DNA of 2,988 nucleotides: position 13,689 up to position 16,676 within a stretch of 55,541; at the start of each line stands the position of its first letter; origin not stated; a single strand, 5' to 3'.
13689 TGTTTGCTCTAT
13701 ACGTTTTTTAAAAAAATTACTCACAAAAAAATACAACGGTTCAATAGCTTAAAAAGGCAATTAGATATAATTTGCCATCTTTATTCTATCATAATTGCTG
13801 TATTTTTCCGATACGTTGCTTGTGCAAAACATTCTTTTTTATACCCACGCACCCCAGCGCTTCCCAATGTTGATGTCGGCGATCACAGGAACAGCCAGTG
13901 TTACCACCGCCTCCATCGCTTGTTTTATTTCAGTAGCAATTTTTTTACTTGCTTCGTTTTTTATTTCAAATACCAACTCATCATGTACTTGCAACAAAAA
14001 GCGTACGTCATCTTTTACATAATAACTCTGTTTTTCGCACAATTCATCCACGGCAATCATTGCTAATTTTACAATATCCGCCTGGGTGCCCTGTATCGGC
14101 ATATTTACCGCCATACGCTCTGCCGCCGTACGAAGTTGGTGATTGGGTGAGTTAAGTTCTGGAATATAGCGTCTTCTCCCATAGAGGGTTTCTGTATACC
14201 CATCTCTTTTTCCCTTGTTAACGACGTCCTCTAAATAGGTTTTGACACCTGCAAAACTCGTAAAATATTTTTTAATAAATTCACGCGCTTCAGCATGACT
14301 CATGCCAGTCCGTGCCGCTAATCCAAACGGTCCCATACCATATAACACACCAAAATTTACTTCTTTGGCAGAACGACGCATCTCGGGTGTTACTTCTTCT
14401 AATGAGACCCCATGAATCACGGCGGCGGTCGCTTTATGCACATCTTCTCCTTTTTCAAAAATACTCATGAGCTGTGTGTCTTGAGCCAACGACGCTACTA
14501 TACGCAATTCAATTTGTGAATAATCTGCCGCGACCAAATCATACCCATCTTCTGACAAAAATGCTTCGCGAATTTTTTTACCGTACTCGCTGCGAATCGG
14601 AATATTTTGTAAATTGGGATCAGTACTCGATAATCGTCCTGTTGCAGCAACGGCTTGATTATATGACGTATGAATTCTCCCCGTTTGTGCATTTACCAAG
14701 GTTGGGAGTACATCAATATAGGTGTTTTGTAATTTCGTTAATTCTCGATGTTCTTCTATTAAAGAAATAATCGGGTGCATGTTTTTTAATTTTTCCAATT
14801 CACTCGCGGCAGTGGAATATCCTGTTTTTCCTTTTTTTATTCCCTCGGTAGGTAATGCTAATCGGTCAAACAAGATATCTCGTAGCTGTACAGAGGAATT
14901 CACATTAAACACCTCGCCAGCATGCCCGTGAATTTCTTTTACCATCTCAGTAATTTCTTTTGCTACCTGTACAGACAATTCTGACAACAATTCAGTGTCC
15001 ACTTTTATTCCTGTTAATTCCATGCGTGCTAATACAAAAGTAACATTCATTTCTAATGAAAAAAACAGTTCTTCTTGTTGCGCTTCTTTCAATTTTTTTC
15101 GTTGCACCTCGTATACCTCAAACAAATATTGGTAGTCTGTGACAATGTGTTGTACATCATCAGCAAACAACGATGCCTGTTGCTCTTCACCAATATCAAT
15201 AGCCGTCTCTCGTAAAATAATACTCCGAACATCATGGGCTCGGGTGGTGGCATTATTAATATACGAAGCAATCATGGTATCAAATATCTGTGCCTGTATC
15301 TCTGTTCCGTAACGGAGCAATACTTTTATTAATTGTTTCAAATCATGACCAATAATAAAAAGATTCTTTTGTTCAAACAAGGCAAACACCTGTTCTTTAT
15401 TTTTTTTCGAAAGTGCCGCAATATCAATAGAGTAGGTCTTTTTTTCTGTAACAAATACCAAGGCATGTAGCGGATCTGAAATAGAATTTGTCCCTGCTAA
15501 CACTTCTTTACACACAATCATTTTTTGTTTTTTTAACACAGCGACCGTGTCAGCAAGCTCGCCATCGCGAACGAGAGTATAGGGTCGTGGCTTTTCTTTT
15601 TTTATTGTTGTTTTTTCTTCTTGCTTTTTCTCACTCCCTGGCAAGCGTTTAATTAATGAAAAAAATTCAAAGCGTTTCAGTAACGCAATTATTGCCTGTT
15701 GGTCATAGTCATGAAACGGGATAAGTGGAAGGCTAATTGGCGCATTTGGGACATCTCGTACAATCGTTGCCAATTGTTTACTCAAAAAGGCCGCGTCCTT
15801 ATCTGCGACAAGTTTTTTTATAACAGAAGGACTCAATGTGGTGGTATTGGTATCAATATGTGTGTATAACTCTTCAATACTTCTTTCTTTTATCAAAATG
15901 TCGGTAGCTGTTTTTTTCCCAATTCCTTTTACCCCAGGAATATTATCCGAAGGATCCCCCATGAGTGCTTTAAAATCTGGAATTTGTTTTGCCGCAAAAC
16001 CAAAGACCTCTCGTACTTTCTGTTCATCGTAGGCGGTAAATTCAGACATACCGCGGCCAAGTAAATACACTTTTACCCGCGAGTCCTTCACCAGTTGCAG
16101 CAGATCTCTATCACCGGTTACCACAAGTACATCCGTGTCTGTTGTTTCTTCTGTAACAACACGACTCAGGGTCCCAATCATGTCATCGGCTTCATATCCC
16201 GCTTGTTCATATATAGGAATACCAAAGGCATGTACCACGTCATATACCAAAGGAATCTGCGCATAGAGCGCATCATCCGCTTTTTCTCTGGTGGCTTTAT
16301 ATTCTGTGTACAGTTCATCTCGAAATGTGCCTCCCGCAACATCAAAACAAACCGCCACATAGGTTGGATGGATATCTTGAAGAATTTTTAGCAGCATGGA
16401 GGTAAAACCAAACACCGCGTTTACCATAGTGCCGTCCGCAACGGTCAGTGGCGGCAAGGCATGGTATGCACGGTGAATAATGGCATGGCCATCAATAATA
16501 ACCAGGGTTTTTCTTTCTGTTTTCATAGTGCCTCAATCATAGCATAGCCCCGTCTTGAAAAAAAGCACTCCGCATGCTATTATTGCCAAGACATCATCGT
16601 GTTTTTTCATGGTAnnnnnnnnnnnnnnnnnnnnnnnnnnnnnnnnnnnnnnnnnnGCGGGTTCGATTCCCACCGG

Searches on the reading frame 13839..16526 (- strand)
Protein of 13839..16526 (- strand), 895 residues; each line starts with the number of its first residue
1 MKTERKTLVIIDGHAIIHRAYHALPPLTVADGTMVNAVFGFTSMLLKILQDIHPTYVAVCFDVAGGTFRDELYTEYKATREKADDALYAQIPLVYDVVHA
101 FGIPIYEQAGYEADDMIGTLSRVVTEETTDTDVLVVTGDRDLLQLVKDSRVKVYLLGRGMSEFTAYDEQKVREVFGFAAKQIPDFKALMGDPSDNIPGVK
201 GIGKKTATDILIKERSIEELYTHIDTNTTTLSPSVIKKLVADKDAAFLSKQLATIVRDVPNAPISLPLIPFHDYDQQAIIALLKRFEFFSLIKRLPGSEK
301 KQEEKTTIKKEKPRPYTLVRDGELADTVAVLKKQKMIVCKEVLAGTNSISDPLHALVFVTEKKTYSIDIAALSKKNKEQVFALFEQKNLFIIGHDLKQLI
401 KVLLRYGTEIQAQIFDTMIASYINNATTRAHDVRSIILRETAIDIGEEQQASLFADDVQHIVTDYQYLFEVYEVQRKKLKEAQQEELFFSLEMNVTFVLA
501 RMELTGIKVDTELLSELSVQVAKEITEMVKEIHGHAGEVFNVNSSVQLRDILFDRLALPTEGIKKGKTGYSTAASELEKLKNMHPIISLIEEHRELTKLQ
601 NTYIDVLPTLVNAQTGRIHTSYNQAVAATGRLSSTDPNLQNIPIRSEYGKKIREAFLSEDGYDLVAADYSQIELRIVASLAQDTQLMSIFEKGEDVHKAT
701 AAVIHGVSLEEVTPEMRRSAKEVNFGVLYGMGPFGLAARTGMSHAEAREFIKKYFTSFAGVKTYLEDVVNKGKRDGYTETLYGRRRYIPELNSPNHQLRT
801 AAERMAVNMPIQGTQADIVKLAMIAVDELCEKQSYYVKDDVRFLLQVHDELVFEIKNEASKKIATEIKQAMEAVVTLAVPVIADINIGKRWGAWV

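Call 9: search_protein_families(library=pfam, proteins=[window:13839-16526:-], max_evalue=0.001)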
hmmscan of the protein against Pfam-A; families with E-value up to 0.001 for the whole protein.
window:13839-16526:- (895 aa): 5 families
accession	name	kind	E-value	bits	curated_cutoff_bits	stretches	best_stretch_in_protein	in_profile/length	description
PF00476.26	DNA_pol_A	-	2.1e-149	498.1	34.3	1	512-892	2-380/381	DNA polymerase family A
PF02739.22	5_3_exonuc_N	-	3.9e-56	189.7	34.3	1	7-176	1-164/164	5'-3' exonuclease, N-terminal resolvase-like domain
PF01367.25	5_3_exonuc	-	6.5e-26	91.1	40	1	179-261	3-82/97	5'-3' exonuclease, C-terminal SAM fold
PF22619.2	DNA_polI_exo1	-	5.1e-08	33.3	27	1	347-443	9-103/140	DNA polymerase I, ribonuclease H-like domain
PF01612.26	DNA_pol_A_exo1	-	4.6e-06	27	23.6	1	360-451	48-138/173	3'-5' exonuclease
